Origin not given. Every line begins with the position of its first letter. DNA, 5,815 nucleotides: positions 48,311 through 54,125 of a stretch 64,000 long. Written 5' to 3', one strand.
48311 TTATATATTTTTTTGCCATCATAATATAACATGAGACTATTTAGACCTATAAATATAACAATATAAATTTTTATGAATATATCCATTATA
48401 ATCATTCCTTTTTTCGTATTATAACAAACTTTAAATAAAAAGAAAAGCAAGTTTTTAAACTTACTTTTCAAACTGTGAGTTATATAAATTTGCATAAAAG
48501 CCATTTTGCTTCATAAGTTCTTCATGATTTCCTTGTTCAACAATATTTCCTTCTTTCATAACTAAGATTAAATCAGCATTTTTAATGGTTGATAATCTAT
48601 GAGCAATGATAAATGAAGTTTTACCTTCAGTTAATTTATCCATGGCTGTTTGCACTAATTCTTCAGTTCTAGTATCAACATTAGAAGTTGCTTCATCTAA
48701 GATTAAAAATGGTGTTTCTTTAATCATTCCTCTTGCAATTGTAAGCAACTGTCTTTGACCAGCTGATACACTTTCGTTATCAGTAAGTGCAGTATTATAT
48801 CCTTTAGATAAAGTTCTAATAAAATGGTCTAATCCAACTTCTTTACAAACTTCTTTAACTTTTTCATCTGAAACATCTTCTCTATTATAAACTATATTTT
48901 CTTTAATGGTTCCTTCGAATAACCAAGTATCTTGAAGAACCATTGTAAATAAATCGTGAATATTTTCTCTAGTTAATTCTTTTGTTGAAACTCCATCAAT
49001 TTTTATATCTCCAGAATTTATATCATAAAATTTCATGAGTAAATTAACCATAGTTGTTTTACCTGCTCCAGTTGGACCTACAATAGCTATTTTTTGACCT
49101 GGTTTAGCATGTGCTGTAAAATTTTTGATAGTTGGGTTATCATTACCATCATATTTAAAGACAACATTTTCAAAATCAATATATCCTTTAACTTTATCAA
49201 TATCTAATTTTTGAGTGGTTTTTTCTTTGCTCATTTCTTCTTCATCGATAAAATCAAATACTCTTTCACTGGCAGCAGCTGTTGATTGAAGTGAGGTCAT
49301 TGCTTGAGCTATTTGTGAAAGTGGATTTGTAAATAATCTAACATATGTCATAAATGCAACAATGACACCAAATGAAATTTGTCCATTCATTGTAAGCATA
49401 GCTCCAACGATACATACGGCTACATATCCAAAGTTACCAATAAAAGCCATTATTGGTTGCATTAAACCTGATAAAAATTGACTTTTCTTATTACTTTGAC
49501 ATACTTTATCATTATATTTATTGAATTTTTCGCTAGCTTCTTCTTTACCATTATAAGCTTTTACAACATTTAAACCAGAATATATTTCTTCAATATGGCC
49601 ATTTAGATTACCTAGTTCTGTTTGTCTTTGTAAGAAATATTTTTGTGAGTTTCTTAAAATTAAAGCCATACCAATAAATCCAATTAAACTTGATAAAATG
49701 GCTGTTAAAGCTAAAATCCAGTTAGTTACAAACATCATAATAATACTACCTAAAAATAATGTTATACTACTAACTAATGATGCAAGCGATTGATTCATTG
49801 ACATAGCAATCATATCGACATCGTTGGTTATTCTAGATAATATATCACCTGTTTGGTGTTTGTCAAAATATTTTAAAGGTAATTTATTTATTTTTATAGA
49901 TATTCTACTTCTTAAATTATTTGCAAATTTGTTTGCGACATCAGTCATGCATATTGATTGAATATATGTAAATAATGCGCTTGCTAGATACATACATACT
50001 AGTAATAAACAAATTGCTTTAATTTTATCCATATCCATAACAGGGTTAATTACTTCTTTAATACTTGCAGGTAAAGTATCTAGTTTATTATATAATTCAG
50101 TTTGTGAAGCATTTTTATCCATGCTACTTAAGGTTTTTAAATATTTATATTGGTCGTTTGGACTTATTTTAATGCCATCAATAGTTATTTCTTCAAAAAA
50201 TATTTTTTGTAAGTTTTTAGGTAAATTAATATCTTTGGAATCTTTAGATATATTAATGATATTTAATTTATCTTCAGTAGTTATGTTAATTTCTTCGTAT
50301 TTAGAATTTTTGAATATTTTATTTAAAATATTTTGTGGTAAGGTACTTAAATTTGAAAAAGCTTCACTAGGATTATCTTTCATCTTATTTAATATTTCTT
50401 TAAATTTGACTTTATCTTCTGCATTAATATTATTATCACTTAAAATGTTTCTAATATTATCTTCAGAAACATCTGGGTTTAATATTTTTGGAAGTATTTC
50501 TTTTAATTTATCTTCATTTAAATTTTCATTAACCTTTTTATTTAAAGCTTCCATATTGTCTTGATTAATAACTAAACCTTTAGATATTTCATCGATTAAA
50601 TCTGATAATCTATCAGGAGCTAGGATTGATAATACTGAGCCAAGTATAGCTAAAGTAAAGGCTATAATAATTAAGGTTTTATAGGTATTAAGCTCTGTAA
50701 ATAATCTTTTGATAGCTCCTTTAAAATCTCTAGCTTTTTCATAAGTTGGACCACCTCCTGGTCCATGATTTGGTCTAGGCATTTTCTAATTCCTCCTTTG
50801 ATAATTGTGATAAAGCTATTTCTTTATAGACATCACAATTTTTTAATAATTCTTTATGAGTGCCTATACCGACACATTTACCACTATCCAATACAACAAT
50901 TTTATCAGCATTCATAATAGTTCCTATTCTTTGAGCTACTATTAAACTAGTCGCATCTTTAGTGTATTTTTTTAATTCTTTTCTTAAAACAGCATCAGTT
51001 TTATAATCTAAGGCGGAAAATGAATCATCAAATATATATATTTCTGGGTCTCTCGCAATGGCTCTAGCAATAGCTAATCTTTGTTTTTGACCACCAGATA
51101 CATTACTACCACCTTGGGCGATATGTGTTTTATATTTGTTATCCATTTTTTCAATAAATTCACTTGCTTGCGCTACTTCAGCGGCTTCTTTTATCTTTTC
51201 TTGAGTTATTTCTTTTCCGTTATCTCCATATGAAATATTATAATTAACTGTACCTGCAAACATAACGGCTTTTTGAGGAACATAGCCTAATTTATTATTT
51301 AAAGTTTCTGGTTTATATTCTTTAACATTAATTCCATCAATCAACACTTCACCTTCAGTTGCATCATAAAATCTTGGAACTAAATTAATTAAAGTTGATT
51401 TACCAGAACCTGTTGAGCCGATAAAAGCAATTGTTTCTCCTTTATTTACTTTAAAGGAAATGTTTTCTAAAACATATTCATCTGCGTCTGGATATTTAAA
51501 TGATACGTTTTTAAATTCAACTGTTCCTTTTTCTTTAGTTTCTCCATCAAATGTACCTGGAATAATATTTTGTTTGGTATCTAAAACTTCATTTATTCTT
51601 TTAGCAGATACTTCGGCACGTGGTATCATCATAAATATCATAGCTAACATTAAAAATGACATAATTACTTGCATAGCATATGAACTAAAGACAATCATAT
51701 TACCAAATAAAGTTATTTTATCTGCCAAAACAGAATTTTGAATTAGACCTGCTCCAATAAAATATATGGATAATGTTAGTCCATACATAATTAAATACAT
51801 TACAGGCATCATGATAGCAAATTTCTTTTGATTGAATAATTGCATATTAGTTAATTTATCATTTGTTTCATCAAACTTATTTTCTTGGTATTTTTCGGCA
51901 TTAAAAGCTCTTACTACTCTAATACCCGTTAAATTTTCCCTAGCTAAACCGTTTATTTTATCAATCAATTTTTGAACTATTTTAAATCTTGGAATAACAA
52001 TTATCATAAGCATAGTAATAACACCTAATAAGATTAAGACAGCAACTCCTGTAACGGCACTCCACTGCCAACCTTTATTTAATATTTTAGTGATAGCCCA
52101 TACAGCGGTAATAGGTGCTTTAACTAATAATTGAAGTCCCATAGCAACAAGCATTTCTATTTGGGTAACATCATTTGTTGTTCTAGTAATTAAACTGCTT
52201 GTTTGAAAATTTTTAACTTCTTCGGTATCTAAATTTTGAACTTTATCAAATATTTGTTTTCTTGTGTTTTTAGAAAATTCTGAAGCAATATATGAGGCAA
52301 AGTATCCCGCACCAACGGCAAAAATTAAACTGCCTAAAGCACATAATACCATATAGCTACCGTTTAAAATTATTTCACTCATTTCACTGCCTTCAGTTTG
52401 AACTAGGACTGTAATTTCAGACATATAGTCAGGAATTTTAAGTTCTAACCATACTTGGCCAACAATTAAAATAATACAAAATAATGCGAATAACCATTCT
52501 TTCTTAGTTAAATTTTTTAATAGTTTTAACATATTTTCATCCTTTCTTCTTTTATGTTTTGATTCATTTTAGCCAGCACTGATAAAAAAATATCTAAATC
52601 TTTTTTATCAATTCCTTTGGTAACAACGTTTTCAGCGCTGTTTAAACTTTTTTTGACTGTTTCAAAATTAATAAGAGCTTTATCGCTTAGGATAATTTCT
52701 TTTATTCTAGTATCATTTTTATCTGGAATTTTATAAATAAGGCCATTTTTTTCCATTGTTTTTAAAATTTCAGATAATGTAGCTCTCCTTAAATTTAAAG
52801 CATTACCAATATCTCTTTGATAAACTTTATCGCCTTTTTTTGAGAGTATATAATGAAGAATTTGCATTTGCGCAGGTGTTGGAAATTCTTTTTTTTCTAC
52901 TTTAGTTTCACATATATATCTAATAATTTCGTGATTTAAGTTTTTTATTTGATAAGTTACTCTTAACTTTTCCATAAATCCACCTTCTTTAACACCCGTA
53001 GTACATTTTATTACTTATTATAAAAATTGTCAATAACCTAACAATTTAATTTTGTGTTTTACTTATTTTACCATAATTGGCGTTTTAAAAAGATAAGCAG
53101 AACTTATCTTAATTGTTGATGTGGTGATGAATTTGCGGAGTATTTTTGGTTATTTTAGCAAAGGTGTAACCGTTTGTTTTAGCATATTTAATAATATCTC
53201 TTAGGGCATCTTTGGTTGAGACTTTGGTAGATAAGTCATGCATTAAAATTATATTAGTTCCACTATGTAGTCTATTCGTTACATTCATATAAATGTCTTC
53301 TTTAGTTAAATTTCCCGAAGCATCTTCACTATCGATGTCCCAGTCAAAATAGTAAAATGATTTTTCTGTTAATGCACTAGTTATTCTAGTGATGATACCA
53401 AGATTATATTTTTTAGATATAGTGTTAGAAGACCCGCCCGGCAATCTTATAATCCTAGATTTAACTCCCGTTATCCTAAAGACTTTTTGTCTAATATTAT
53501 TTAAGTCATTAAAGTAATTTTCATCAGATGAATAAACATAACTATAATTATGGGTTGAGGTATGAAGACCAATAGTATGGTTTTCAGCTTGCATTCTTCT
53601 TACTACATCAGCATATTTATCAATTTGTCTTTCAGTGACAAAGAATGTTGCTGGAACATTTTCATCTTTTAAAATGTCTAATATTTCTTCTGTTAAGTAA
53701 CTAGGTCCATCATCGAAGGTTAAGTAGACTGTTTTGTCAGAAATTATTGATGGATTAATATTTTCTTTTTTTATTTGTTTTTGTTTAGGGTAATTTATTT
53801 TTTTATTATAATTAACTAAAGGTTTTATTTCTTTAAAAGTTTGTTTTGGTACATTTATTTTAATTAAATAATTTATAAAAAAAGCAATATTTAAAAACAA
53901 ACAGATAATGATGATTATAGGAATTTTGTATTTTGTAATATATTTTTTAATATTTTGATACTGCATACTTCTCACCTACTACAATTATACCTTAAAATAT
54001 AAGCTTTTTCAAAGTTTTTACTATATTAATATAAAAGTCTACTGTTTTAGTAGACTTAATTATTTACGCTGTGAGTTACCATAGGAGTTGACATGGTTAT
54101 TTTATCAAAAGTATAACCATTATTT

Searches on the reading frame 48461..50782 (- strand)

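Call 28: search_protein_families(library=ncbifam, max_evalue=1e-10, proteins=[window:48461-50782:-])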
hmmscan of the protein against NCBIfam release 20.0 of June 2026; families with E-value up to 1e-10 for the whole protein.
window:48461-50782:- (773 aa): 136 families (the best 25 are shown)
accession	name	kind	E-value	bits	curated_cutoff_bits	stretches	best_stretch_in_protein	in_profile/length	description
TIGR02203.1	MsbA_lipidA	equivalog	6.5e-129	431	602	1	241-772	41-571/572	lipid A export permease/ATP-binding protein MsbA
TIGR02204.1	MsbA_rel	hypoth_equivalog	1.3e-116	390.5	780.4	1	236-771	36-576/576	ABC transporter, permease/ATP-binding protein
NF008381.0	PRK11176.1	equivalog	9.1e-111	371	867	1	250-772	60-581/582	lipid A ABC transporter ATP-binding protein/permease MsbA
NF052233.1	CphA_assoc_ABC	equivalog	4.6e-104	349.3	880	1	249-772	224-745/766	cyanophycin metabolism-associated ABC transporter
TIGR00958.1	3a01208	subfamily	3.5e-103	346.2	874.6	1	248-766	194-710/711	antigen peptide transporter 2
TIGR03796.1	NHLM_micro_ABC1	equivalog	4.8e-101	339.1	853.3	1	256-766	195-708/710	NHLP family bacteriocin export ABC transporter peptidase/permease/ATPase subunit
NF045513.1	HepA_fam_ABC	equivalog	1.5e-100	337.4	725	1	250-770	90-609/610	heterocyst formation ABC transporter subunit HepA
NF010178.0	PRK13657.1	equivalog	2.1e-99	333.6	733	1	258-771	55-571/588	glucan ABC transporter ATP-binding protein/ permease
NF008056.1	PRK10790.1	equivalog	8.8e-91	305.2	746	1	248-770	58-575/584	SmdB family multidrug efflux ABC transporter permease/ATP-binding protein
TIGR01846.1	type_I_sec_HlyB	subfamily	1.5e-90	304.5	725.55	1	250-771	174-693/694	type I secretion system permease/ATPase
TIGR03375.1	type_I_sec_LssB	subfamily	3.8e-89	299.8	693.1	1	266-760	200-692/696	type I secretion system permease/ATPase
TIGR03797.1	NHLM_micro_ABC2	equivalog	7.5e-88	295.7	709.4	1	245-770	166-685/686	NHLP bacteriocin export ABC transporter permease/ATPase subunit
TIGR01192.1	chvA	subfamily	1.2e-84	285.1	585.4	1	243-767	44-567/585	glucan export ABC transporter ATP-binding protein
TIGR01193.1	bacteriocin_ABC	subfamily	3.8e-83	280.2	523.85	1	246-768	187-707/708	peptide cleavage/export ABC transporter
NF008055.0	PRK10789.1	equivalog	2.1e-78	264.2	845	1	248-770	50-571/590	SmdA family multidrug ABC transporter permease/ATP-binding protein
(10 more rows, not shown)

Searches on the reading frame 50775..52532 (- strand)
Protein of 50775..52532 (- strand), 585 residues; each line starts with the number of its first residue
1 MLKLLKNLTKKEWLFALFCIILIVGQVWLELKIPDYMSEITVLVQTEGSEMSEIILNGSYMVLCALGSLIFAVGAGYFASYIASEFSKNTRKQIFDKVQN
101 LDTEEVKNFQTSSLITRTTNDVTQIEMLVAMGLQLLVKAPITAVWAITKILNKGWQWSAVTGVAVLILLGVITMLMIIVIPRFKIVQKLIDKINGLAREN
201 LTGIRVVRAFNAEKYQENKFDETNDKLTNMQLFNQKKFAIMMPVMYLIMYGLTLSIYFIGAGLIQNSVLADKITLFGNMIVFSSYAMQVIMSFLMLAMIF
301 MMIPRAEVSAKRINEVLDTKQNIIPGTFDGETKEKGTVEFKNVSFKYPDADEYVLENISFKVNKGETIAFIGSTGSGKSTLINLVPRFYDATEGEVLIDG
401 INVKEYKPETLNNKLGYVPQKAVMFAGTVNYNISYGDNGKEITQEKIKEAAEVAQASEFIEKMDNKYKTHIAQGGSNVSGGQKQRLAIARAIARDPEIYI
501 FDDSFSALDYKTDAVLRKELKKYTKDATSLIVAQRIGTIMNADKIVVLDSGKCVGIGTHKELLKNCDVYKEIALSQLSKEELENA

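Call 28: search_protein_families(library=ncbifam, max_evalue=1e-10, proteins=[window:50775-52532:-])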
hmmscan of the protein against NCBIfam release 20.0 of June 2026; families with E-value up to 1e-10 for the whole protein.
window:50775-52532:- (585 aa): 164 families (the best 25 are shown)
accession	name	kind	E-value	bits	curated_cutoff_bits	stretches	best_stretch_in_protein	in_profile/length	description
TIGR02203.1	MsbA_lipidA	equivalog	3.2e-105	352.8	602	1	70-572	70-565/572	lipid A export permease/ATP-binding protein MsbA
TIGR02204.1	MsbA_rel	hypoth_equivalog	2e-104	350.4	780.4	1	6-576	11-575/576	ABC transporter, permease/ATP-binding protein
TIGR00958.1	3a01208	subfamily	1.3e-101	341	874.6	1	1-572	149-710/711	antigen peptide transporter 2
NF045513.1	HepA_fam_ABC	equivalog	4.2e-93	312.8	725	1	44-565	84-598/610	heterocyst formation ABC transporter subunit HepA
NF008381.0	PRK11176.1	equivalog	7.7e-89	298.6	867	1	75-577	85-580/582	lipid A ABC transporter ATP-binding protein/permease MsbA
NF052233.1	CphA_assoc_ABC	equivalog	6.2e-79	266.2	880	1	54-581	226-748/766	cyanophycin metabolism-associated ABC transporter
TIGR03797.1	NHLM_micro_ABC2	equivalog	5.4e-77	259.8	709.4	1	49-576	170-685/686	NHLP bacteriocin export ABC transporter permease/ATPase subunit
NF010178.0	PRK13657.1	equivalog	1.3e-76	258.3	733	1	90-577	91-571/588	glucan ABC transporter ATP-binding protein/ permease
TIGR01846.1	type_I_sec_HlyB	subfamily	3.5e-76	257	725.55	1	78-574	202-690/694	type I secretion system permease/ATPase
NF008055.0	PRK10789.1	equivalog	1.1e-74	252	845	1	9-577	11-572/590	SmdA family multidrug ABC transporter permease/ATP-binding protein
TIGR03375.1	type_I_sec_LssB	subfamily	3.1e-74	250.5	693.1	1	77-565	211-691/696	type I secretion system permease/ATPase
TIGR03796.1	NHLM_micro_ABC1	equivalog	1.9e-71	241.3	853.3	1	15-571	155-707/710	NHLP family bacteriocin export ABC transporter peptidase/permease/ATPase subunit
NF008364.0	PRK11160.1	equivalog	2.6e-69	234.4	630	1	89-572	94-571/575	heme ABC transporter ATP-binding protein/permease CydC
TIGR02857.1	CydD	equivalog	1.6e-68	232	435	1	36-548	25-529/529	thiol reductant ABC exporter subunit CydD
NF000474.1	tet_ABC_46_A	exception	1.1e-63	215.7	1250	1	76-575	78-567/574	tetracycline efflux ABC transporter Tet(46) subunit A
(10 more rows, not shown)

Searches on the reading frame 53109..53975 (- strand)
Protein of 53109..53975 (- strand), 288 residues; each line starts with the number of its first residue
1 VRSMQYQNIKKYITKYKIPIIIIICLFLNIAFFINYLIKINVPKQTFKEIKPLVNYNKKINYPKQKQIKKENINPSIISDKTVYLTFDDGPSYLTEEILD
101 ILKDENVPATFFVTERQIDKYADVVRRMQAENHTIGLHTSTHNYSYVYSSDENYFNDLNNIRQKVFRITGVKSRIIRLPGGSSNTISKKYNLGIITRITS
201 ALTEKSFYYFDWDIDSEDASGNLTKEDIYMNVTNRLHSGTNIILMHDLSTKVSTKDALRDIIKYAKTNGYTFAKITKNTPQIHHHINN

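Call 28: search_protein_families(library=ncbifam, max_evalue=1e-10, proteins=[window:53109-53975:-])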
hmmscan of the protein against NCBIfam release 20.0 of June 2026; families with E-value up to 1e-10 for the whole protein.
window:53109-53975:- (288 aa): 7 families
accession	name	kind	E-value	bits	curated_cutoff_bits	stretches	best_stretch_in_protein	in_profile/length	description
NF045822.1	PgAcgDacpgdA2_Bac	equivalog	1.8e-34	119.3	400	1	14-275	7-258/274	peptidoglycan-N-acetylglucosamine deacetylase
TIGR02764.1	spore_ybaN_pdaB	equivalog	4.6e-34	117.9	237.4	1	79-276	4-188/191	polysaccharide deacetylase family sporulation protein PdaB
TIGR02884.1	spore_pdaA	equivalog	1.7e-32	112.9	298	1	78-275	34-220/224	delta-lactam-biosynthetic de-N-acetylase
NF045821.1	PgAcgDacpgdA1_Bac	equivalog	1.7e-21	76.3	400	1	82-276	89-272/282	peptidoglycan-N-acetylglucosamine deacetylase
NF045820.1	PgAcgDacpgdA_Strep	equivalog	2.1e-21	76.3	800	1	80-276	267-445/463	peptidoglycan-N-acetylglucosamine deacetylase PgdA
TIGR04243.1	nodulat_NodB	equivalog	1.1e-18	67.5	240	1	81-249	2-158/197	chitooligosaccharide deacetylase NodB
TIGR02873.1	spore_ylxY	hypoth_equivalog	5.9e-14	51.9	391.5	1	46-276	59-264/268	probable sporulation protein, polysaccharide deacetylase family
